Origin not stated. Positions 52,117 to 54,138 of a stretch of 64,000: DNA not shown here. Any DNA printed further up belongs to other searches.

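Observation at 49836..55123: Four-gene catabolic module (PTE-like hydrolase, ThDP enzyme, class IV aminotransferase, CoA-acylating semialdehyde dehydrogenase) embedded in a glycan-utilisation locus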

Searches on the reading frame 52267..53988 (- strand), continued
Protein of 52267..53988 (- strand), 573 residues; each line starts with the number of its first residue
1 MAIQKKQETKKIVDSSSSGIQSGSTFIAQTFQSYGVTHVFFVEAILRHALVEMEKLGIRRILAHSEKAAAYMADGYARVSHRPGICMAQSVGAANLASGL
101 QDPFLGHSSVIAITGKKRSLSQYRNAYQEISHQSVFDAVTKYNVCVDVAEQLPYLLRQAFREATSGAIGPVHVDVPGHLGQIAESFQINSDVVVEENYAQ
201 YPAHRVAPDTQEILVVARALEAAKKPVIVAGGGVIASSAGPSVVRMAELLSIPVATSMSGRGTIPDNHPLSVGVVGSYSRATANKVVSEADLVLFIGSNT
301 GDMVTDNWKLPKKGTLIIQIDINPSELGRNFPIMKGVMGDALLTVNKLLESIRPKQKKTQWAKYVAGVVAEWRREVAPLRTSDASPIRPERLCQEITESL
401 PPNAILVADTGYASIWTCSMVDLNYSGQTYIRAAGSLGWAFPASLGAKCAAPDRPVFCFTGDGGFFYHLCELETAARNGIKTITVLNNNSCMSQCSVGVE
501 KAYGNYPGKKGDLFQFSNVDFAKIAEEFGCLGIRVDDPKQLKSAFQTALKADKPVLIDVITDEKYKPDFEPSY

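Call 80: get_annotated_region(hit=H2, flank=9000)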
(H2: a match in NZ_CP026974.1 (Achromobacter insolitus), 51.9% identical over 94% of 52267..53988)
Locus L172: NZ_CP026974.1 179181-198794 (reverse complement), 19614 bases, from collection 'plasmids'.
description: Achromobacter insolitus strain FDAARGOS_88 plasmid unnamed1, complete sequence
organism: Achromobacter insolitus (NCBI taxid 217204)
taxonomy: Bacteria; Pseudomonadota; Betaproteobacteria; Burkholderiales; Alcaligenaceae; Achromobacter; Achromobacter insolitus
host: -; source: Homo sapiens,endotracheal aspirate; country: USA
typing (MOB-suite, as given by PLSDB): non-mobilizable; replicon rep_cluster_179; mating-pair formation MPF_I
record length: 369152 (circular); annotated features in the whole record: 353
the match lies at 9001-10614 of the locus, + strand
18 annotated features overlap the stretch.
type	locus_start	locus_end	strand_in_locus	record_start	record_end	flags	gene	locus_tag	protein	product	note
CDS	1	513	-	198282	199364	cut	-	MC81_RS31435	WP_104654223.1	HlyD family secretion protein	GO:0055085 - transmembrane transport [Evidence IEA]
CDS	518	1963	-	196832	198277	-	-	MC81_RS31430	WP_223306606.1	MFS transporter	GO:0055085 - transmembrane transport [Evidence IEA]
CDS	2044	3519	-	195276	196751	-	-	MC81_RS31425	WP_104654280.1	efflux transporter outer membrane subunit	GO:0006810 - transport [Evidence IEA]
CDS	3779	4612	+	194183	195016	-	-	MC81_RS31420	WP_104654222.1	helix-turn-helix transcriptional regulator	GO:0006355 - regulation of DNA-templated transcription [Evidence IEA]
CDS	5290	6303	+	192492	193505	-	-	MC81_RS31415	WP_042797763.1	TauD/TfdA family dioxygenase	-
CDS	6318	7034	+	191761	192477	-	-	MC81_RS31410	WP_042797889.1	GntR family transcriptional regulator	-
CDS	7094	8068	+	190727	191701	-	-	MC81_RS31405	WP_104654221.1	tripartite tricarboxylate transporter substrate binding protein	-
CDS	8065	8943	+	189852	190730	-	-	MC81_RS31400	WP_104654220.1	SMP-30/gluconolactonase/LRE family protein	-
CDS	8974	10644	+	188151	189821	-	-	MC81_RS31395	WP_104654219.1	thiamine pyrophosphate-binding protein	-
CDS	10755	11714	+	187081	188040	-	-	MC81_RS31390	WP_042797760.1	tripartite tricarboxylate transporter substrate-binding protein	-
CDS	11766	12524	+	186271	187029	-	-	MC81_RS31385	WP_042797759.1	SDR family oxidoreductase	-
CDS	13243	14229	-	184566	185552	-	-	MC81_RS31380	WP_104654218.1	SMP-30/gluconolactonase/LRE family protein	-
CDS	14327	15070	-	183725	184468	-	-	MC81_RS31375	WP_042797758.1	SDR family oxidoreductase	-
CDS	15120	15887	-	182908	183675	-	-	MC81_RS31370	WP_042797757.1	glucose 1-dehydrogenase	-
CDS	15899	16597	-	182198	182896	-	-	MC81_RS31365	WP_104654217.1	NAD(P)H-binding protein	-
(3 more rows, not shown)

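Call 88: search_protein_families(library=ncbifam, proteins=[L171:1088-2332:+, L007:709-1530:+], max_evalue=0.00001)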
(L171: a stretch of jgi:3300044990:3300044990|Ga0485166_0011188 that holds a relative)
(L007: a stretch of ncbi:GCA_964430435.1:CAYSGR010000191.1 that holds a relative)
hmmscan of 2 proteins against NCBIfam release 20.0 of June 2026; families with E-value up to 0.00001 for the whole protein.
L171:1088-2332:+ (414 aa): 4 families
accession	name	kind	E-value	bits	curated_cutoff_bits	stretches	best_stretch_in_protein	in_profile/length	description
NF007525.0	PRK10137.1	equivalog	5.7e-16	57.8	625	1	174-392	580-774/790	alpha-glucosidase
NF009773.0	PRK13270.1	subfamily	6.3e-12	44.8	512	1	171-365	345-500/549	alpha,alpha-trehalase TreF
NF009775.0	PRK13272.1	equivalog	4e-10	38.9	941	1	170-281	336-431/558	alpha,alpha-trehalase TreA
NF009774.0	PRK13271.1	subfamily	3.9e-07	29.3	560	1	168-239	332-403/569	alpha,alpha-trehalase TreA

L007:709-1530:+ (273 aa): 1 family
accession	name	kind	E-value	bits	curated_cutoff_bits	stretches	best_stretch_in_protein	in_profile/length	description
TIGR04001.1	thiol_BshB1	equivalog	1.4e-11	44.6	182.5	1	4-37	3-36/226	bacillithiol biosynthesis deacetylase BshB1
